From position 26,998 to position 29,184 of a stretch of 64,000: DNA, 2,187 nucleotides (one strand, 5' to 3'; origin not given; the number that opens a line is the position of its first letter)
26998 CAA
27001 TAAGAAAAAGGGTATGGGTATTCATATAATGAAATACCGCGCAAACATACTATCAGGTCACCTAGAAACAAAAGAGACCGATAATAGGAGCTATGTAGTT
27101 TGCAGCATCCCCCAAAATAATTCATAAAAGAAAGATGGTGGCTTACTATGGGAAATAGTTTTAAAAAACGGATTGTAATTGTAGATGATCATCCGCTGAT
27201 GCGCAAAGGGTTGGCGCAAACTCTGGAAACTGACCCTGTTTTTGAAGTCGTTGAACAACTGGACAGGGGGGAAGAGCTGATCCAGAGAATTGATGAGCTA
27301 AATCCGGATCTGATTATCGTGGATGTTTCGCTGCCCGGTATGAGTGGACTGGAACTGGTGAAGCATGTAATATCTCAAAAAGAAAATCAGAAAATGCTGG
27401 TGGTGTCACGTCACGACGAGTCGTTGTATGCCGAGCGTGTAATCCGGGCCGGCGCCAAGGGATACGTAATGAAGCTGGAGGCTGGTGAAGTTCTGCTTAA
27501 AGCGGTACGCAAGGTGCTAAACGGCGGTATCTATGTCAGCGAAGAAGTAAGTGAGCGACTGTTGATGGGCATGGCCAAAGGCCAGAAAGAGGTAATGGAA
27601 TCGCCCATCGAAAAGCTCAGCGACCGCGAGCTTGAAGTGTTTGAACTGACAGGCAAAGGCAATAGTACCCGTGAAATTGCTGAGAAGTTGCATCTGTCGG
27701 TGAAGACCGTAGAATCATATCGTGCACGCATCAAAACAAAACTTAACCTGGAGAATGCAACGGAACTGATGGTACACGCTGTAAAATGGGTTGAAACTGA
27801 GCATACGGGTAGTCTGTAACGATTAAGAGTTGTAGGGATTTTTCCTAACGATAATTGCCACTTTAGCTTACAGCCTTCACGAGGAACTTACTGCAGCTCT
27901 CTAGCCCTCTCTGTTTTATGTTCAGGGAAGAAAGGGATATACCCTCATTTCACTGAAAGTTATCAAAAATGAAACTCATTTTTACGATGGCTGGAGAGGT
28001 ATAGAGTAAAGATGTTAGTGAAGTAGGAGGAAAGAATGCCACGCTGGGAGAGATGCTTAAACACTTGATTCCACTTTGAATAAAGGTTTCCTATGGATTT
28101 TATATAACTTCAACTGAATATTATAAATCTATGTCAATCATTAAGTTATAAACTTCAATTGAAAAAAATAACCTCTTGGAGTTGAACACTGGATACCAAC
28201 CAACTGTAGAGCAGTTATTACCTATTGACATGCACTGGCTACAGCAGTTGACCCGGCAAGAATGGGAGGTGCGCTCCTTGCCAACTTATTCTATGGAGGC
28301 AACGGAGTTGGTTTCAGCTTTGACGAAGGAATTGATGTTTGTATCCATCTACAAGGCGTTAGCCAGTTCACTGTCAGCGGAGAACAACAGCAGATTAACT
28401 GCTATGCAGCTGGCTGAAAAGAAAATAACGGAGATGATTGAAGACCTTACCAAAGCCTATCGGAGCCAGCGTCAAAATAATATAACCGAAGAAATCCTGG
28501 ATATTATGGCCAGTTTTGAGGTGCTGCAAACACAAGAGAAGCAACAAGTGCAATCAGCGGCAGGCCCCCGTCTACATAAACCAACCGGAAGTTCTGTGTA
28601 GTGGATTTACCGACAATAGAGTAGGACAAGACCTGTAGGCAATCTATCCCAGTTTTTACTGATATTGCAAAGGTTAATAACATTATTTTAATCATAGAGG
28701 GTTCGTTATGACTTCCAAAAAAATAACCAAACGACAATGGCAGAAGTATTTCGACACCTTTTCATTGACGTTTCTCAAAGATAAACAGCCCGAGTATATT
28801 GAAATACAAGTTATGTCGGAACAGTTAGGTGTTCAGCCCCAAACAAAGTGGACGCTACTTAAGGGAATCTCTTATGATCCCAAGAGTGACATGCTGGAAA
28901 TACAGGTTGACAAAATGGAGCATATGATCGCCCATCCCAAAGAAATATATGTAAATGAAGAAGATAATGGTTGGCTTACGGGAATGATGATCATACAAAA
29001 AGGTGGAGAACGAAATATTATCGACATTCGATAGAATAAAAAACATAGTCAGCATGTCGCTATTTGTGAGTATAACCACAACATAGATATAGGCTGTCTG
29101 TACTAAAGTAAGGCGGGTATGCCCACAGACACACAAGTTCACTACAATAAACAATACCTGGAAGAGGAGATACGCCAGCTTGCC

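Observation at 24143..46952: A 19-bp 7-5-7 palindrome recurs in seven intergenic regions and outlines a probable O2-responsive regulon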

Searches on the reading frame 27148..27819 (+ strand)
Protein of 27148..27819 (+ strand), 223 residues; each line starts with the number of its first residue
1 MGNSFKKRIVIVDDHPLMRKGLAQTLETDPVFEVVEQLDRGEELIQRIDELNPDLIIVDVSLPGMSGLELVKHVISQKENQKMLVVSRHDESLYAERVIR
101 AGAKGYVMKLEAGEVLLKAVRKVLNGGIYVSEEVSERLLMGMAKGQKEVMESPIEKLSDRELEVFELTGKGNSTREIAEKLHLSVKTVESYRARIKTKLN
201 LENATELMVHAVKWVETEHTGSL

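Call 8: search_protein_families(library=pfam, proteins=[window:27148-27819:+])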
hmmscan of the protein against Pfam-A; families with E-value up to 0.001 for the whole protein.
window:27148-27819:+ (223 aa): 3 families
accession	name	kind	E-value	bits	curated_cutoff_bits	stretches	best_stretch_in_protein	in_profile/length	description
PF00072.30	Response_reg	-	5.6e-26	91.3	30.2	1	9-121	1-111/111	Response regulator receiver domain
PF00196.25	GerE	-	3.5e-17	62.2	23.5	1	156-211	2-57/57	Bacterial regulatory proteins, luxR family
PF08281.18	Sigma70_r4_2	-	1.5e-08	34.6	25.7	1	154-199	8-54/54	Sigma-70, region 4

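Call 28: search_solved_structures(query=window:27148-27819:+, show_alignments=2)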
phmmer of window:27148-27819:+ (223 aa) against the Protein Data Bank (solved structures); distinct sequences matched with E-value up to 0.001: 218 (the best 60 are shown).
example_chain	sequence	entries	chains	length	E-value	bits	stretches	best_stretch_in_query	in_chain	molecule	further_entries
3c3w_A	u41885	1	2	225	2.3e-27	99.7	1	8-213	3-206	TWO COMPONENT TRANSCRIPTIONAL REGULATORY PROTEIN DEVR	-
1a04_A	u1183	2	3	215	5.7e-26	95.2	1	7-216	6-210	NITRATE/NITRITE RESPONSE REGULATOR PROTEIN NARL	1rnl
5f64_A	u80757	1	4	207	2e-25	93.4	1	9-210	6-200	Positive transcription regulator EvgA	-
7ve6_A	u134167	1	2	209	2.4e-25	93.1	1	8-212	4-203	Response regulator protein VraR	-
4gvp_A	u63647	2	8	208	2.4e-25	93.1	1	8-212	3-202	Response regulator protein vraR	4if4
8zwn_A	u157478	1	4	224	2.7e-25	92.9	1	9-210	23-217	DNA-binding transcriptional activator EvgA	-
5hev_A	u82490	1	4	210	4e-25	92.4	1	8-213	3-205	Response regulator protein VraR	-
4ldz_A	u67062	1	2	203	4.4e-22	82.5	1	8-209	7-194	Transcriptional regulatory protein DesR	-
4hye_A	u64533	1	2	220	6.4e-22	81.9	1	6-207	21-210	Response regulator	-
4zmr_A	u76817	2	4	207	8.8e-22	81.5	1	8-207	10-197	Response regulator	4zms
3cz5_A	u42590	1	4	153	4.2e-20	76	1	7-145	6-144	Two-component response regulator, LuxR family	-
4yn8_A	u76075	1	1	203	1.8e-18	70.7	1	8-209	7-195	Response regulator ChrA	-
9xzo_A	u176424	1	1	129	3.5e-17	66.5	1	8-125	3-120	De novo protein M1X0B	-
5o8y_A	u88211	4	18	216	4.1e-17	66.3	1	8-208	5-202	Transcriptional regulatory protein RcsB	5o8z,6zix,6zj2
6eo2_A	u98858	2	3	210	4.2e-17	66.2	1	8-208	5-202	Transcriptional regulatory protein RcsB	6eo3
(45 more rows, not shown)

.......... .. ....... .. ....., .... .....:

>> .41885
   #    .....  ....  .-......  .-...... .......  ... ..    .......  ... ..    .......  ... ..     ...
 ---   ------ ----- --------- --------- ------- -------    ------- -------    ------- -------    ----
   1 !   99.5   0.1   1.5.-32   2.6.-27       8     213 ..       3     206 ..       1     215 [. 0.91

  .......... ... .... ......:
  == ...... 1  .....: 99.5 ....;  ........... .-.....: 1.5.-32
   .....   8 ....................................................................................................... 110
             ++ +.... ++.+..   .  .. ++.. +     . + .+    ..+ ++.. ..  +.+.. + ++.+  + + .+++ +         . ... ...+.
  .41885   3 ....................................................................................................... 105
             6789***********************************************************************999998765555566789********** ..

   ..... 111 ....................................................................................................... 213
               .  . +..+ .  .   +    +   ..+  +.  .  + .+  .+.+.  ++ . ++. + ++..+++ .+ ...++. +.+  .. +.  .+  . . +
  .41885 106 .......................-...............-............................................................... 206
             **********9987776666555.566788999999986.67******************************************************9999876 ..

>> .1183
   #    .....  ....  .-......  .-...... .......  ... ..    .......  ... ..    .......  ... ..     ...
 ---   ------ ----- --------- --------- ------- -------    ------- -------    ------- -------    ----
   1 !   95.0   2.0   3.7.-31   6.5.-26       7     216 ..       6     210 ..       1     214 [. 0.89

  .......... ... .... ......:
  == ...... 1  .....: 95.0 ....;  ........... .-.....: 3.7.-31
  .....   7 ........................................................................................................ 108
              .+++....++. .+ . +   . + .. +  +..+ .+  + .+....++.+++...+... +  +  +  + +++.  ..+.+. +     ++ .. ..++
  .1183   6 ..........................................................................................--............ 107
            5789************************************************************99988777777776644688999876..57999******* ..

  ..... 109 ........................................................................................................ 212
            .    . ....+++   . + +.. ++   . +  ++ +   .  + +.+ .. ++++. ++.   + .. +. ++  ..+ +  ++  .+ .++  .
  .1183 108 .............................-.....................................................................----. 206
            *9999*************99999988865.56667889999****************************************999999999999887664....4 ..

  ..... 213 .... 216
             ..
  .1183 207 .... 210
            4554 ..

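Call 90: search_protein_families(library=ncbifam, proteins=[window:27148-27819:+], max_evalue=0.00001)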
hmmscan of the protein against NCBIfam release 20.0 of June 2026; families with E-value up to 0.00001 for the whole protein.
window:27148-27819:+ (223 aa): 74 families (the best 25 are shown)
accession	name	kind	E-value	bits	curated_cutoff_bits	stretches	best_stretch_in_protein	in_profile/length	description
NF011896.0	PRK15369.1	equivalog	1.7e-42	145.5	242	1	7-212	4-205/211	two component system response regulator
NF007018.1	PRK09483.1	equivalog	4e-42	144.3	280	1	9-214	4-206/217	UvrY/SirA/GacA family response regulator transcription factor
NF052445.1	RespRegMctR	equivalog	1.6e-39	135.4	300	1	8-212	3-200/205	two-component system response regulator MctR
NF007935.0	PRK10651.1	equivalog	2.5e-36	124.9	250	1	5-212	5-211/216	two-component system response regulator NarL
NF007708.0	PRK10403.1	equivalog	3.1e-36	124.9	343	1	5-202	5-199/215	nitrate/nitrite response regulator protein NarP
NF007403.0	PRK09935.1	equivalog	2.6e-32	112.1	271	1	9-211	6-204/210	fimbria biosynthesis transcriptional regulator FimZ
NF007419.0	PRK09958.1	equivalog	2.8e-32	112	251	1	9-211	3-198/204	acid-sensing system DNA-binding response regulator EvgA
NF047785.1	respo_reg_MadR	equivalog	2.2e-28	99.1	300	1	8-213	2-205/209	MadR family response regulator transcription factor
NF007685.0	PRK10360.1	equivalog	1.5e-27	96.7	258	1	9-208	4-189/196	response regulator transcription factor UhpA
NF006900.1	PRK09390.1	equivalog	6.9e-24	84.5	255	1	6-211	4-197/203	response regulator FixJ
NF008098.0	PRK10840.1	equivalog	9.2e-20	71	235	1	8-208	5-202/216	response regulator transcription factor RcsB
NF001965.0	PRK00742.1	subfamily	3e-17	62.9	293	1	8-113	5-111/357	chemotaxis-specific protein-glutamate methyltransferase CheB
NF041830.1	RR_TF_ErdR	exception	1.5e-15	57.5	390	1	8-206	3-200/213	response regulator transcription factor ErdR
NF041367.1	CheY_Halo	equivalog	1.6e-14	54.3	200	1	9-123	1-113/114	chemotaxis protein CheY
NF007969.0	PRK10693.1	equivalog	1.9e-14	53.4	329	1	6-137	7-137/337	two-component system response regulator RssB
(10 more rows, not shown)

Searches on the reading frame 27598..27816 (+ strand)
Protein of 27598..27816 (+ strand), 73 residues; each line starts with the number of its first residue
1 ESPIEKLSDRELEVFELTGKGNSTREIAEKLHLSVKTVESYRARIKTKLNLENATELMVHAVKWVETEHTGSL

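Call 73: search_solved_structures(query=window:27598-27816:+, show_alignments=5, max_evalue=0.001)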
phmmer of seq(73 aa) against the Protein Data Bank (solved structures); distinct sequences matched with E-value up to 0.001: 32.
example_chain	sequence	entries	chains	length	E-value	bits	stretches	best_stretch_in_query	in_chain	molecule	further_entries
7ve4_A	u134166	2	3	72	1.8e-08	37.8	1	5-62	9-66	DNA-binding response regulator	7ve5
2rnj_A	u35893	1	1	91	3.5e-08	36.9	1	5-62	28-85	Response regulator protein vraR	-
4gvp_A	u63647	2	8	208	5.4e-08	36.3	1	5-62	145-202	Response regulator protein vraR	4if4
7ve6_A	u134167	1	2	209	5.4e-08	36.3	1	5-62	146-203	Response regulator protein VraR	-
4wt0_B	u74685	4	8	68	1e-07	35.4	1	5-62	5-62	Response regulator receiver domain protein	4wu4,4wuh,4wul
7vim_A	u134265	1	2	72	1.7e-07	34.7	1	7-58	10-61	Protein EsrB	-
2jpc_A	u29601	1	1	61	2.2e-07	34.3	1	10-59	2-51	SsrB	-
4wsz_A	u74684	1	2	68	5.2e-07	33.2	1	5-62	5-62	Response regulator receiver domain protein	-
5hev_A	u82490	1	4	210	5.5e-07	33.1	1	5-63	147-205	Response regulator protein VraR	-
1zlj_A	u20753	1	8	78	1e-06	32.2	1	2-64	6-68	Dormancy Survival Regulator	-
4ldz_A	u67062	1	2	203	1.6e-06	31.6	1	5-59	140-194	Transcriptional regulatory protein DesR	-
7x1k_A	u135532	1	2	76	1.7e-06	31.5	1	3-63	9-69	Chemotaxis protein CheY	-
1zlk_A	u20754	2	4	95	1.9e-06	31.4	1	2-64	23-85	Dormancy Survival Regulator | TWO COMPONENT TRANSCRIPTIONAL REGULATORY PROTEIN DEVR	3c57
8a5r_AAA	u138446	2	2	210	4.6e-06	30.2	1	4-62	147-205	Light-activated DNA-binding protein EL222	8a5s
3p7n_A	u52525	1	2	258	7.2e-06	29.6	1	4-62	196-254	Sensor histidine kinase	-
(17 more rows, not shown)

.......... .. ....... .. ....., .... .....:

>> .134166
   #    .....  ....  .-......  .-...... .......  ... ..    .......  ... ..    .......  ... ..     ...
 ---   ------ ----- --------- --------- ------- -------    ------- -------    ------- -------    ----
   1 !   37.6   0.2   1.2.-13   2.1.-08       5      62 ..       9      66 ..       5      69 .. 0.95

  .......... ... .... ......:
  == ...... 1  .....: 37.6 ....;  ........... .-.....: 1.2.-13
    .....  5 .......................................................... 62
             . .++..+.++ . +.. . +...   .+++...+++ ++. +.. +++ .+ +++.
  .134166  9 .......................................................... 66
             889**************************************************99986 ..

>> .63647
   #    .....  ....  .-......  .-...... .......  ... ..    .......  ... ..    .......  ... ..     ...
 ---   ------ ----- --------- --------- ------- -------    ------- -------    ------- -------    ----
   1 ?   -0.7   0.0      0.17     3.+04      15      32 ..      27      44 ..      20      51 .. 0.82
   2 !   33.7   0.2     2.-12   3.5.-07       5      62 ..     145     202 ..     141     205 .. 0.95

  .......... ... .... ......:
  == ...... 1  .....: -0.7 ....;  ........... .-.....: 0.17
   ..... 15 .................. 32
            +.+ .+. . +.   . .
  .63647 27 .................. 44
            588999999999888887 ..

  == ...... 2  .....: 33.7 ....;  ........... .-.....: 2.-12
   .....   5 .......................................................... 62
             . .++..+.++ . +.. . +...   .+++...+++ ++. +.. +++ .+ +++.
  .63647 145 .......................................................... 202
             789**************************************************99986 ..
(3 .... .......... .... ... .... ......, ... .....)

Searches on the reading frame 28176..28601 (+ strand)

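Call 8: search_protein_families(library=pfam, proteins=[window:28176-28601:+])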
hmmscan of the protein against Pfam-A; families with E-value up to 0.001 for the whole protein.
window:28176-28601:+ (141 aa): 1 family
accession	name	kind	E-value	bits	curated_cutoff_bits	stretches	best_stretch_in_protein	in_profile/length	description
PF00231.24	ATP-synt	-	4e-24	86.3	39.9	1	7-116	179-284/285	ATP synthase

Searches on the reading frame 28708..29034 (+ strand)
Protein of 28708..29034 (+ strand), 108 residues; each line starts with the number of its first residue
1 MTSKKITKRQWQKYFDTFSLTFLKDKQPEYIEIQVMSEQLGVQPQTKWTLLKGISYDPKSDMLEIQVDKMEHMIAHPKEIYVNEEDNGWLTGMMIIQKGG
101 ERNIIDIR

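Call 8: search_protein_families(library=pfam, proteins=[window:28708-29034:+])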
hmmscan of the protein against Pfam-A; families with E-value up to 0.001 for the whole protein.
window:28708-29034:+ (108 aa): 1 family
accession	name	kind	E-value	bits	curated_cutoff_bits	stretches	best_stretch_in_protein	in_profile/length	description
PF17269.7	DUF5335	-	7.5e-27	93.7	27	1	4-108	3-102/110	Family of unknown function (DUF5335)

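Call 90: search_protein_families(library=ncbifam, proteins=[window:28708-29034:+], max_evalue=0.00001)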
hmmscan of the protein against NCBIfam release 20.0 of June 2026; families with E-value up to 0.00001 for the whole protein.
window:28708-29034:+ (108 aa): 0 families
